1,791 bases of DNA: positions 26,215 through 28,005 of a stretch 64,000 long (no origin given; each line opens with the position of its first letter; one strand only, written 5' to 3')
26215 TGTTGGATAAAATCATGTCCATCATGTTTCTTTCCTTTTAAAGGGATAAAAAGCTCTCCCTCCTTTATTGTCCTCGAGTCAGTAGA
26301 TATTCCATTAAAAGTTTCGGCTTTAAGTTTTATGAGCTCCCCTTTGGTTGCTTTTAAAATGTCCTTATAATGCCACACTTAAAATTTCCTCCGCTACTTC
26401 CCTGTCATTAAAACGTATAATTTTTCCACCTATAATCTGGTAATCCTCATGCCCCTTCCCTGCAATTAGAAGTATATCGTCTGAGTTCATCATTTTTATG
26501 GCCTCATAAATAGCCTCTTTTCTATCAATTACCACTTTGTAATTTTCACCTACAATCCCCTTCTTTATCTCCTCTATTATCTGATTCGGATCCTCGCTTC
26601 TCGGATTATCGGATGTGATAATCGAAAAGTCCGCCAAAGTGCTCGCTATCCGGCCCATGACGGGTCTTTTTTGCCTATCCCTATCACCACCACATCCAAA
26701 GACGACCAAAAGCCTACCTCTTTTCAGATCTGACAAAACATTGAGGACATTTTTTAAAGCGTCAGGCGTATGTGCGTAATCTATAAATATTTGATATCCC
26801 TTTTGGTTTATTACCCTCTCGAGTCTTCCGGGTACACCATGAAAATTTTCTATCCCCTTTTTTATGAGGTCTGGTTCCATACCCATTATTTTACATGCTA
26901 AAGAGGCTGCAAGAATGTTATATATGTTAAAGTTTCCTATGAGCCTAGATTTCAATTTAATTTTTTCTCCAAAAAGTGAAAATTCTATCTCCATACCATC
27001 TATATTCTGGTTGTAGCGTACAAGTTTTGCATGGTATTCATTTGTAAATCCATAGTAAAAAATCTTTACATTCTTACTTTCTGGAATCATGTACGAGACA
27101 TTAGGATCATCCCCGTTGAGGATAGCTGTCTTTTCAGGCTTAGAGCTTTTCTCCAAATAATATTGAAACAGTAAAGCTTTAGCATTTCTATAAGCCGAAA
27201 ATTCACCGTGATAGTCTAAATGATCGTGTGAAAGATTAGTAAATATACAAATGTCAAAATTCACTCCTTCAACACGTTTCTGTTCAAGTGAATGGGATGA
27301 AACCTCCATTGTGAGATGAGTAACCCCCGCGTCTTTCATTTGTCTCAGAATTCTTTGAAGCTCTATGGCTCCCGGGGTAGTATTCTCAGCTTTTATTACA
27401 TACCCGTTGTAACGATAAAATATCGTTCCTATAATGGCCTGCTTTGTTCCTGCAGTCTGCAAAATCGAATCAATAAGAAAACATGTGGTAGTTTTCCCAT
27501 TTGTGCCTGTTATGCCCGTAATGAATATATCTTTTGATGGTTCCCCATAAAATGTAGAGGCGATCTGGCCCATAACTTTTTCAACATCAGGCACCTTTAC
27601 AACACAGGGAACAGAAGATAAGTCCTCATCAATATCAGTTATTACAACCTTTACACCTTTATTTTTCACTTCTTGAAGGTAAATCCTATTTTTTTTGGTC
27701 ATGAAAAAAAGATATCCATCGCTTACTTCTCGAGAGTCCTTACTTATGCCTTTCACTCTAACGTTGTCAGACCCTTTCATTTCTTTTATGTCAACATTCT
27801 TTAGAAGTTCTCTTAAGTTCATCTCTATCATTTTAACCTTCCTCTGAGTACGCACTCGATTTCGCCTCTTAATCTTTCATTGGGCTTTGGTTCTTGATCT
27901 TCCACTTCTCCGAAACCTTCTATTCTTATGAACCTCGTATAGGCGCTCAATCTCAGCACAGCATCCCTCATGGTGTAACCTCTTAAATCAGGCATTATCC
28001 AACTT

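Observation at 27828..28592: The ftsI slot of the dcw operon encodes a 254-aa protein lacking all transpeptidase catalytic motifs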

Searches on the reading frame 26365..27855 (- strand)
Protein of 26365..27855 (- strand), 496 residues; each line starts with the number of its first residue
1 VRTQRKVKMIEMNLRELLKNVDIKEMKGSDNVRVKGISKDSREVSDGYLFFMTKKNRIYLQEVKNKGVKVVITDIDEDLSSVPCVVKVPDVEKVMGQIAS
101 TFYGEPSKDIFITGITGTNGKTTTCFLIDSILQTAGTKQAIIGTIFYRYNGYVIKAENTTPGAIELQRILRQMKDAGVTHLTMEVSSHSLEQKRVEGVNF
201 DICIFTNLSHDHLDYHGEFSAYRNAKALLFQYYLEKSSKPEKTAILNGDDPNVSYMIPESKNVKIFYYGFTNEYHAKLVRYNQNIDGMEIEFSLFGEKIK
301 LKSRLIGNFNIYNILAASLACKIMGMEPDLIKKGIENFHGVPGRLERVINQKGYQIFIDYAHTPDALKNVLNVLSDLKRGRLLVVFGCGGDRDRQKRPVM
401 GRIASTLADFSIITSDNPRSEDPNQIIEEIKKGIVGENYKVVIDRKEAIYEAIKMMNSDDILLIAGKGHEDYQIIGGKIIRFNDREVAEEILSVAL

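Call 3: search_protein_families(library=pfam, proteins=[window:26365-27855:-], max_evalue=10)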
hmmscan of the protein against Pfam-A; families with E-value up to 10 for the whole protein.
window:26365-27855:- (496 aa): 2 families
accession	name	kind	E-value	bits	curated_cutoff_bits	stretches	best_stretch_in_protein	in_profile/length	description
PF08245.18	Mur_ligase_M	-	8.5e-52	176.5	24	1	115-320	1-199/200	Mur ligase middle domain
PF02875.26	Mur_ligase_C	-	2.6e-34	119.2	28.4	1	343-468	1-127/127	Mur ligase, glutamate ligase domain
